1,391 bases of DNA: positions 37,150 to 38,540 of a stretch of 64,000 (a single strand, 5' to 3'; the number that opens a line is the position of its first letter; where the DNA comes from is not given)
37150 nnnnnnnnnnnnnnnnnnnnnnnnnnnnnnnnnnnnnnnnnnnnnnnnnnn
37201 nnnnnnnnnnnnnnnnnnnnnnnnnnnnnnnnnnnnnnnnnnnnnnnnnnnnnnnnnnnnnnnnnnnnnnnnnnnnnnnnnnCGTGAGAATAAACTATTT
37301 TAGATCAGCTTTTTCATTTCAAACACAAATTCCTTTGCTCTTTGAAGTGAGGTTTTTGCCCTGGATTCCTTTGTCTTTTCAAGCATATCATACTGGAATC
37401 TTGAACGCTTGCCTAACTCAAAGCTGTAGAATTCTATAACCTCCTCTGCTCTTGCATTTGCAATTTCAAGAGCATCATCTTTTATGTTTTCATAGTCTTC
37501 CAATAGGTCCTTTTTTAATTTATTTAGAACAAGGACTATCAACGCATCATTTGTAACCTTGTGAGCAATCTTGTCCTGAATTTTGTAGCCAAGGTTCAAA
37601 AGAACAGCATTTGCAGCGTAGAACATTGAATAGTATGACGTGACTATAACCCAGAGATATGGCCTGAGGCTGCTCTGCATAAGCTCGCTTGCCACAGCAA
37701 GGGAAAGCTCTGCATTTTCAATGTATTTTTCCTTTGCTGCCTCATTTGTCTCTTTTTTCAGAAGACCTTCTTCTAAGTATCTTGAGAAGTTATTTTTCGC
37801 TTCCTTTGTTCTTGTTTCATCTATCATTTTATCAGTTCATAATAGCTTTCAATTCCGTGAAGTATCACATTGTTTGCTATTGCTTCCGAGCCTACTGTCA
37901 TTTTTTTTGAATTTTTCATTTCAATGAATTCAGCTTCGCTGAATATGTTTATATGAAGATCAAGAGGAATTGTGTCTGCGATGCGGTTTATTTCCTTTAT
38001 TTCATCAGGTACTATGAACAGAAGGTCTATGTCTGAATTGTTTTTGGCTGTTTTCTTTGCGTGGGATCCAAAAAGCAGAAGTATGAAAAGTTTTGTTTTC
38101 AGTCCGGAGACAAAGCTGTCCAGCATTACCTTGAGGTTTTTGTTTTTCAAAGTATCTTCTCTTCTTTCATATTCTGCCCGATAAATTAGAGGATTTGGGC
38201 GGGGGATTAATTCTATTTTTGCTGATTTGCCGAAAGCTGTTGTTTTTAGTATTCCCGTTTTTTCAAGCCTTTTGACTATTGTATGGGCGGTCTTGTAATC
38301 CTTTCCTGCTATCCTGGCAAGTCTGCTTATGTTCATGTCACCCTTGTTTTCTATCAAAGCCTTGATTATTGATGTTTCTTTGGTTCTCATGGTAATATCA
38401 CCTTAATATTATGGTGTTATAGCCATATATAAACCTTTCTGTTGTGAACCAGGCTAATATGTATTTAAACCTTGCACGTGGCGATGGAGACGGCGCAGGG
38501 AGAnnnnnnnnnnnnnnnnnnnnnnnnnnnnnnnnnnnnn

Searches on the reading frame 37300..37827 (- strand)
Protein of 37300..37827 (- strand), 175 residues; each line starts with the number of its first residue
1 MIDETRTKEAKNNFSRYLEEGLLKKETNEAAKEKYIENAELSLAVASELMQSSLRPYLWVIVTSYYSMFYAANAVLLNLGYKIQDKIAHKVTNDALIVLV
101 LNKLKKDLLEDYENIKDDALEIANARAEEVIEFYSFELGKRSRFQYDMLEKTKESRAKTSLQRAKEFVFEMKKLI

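Call 66: search_protein_families(library=ncbifam, proteins=[window:37300-37827:-], max_evalue=0.1)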
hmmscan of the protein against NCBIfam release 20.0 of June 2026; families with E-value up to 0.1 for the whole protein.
window:37300-37827:- (175 aa): 0 families

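Call 67: search_protein_families(library=pfam, proteins=[window:37300-37827:-], max_evalue=10)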
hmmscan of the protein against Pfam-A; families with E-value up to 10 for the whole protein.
window:37300-37827:- (175 aa): 2 families
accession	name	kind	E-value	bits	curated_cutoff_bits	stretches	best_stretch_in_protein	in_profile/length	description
PF05168.19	HEPN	-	2.5e-06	28.1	22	1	33-169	2-112/117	HEPN domain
PF01956.21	EMC3_TMCO1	-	0.25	11.5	27.1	1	2-70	38-107/169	Integral membrane protein EMC3/TMCO1-like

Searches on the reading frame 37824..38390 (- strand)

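Call 66: search_protein_families(library=ncbifam, proteins=[window:37824-38390:-], max_evalue=0.1)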
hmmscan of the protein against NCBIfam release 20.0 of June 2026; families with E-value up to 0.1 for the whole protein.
window:37824-38390:- (188 aa): 9 families
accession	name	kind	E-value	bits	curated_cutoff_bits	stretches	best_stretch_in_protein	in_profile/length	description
NF047752.1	MntA_antitoxin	equivalog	1e-06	28.6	60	1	101-137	7-45/106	type VII toxin-antitoxin system MntA family adenylyltransferase antitoxin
NF051895.1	anti_phage_HalB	equivalog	3.5e-05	23.5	190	1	104-130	2-28/211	anti-phage Hailong system nucleotidyltransferase HalB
TIGR01884.1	cas_HTH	subfamily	6.2e-05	22.5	60.2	1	4-51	143-189/202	CRISPR-associated CARF protein Csa3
NF012212.1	ANT_9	subfamily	0.00041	19.7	340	1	94-134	14-54/249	aminoglycoside nucleotidyltransferase ANT(9)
NF051894.1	anti_phage_HalA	equivalog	0.033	13.4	250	1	10-109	152-247/338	anti-phage Hailong system effector protein HalA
NF041117.1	CBASS_cyclase_b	equivalog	0.051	13.2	200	1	71-132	7-67/275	CBASS oligonucleotide cyclase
NF010574.0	PRK13967.1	equivalog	0.054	12.6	687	1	52-124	124-190/322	ribonucleotide-diphosphate reductase subunit beta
NF053609.1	Sul12a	equivalog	0.057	13.6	150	0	10-50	11-51/103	Sul12a family chromatin-organizing protein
NF010309.0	PRK13746.1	subfamily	0.067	12.5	193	1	97-137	24-64/263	aminoglycoside adenylyltransferase family protein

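Call 67: search_protein_families(library=pfam, proteins=[window:37824-38390:-], max_evalue=10)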
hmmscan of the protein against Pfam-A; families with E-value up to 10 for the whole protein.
window:37824-38390:- (188 aa): 12 families
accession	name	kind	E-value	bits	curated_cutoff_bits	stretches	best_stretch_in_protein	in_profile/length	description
PF18765.7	Polbeta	-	8.2e-08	32.8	26.9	1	102-177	14-87/93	Polymerase beta, Nucleotidyltransferase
PF25212.1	HVO_A0114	-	2.2e-07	31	27.6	1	2-59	21-77/84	HVO_A0114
PF01909.29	NTP_transf_2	-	3.5e-06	27.7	21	1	105-133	18-46/93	Nucleotidyltransferase domain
PF13412.12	HTH_24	-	5.7e-05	23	21.9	1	4-49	4-48/48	Winged helix-turn-helix DNA-binding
PF22600.2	MTPAP-like_central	-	0.00027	21.5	27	1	80-134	19-70/139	Poly(A) RNA polymerase, mitochondrial-like, central palm domain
PF13551.12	HTH_29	-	0.0013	19.2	28.1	1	14-48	8-42/64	Winged helix-turn helix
PF01047.28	MarR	-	0.0037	17.6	24.6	1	12-48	11-47/59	MarR family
PF01978.25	TrmB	-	0.0073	16.6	25.6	1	5-52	10-56/68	Sugar-specific transcriptional regulator TrmB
PF09339.16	HTH_IclR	-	0.0075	16.5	22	1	7-50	7-50/52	IclR helix-turn-helix domain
PF12802.13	MarR_2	-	0.011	16.3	27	1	7-50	9-52/61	MarR family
PF03965.22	Penicillinase_R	-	0.026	15.3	22.6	1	6-56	6-59/115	Penicillinase repressor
PF13730.12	HTH_36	-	0.1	12.8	25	1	20-48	27-55/55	Helix-turn-helix domain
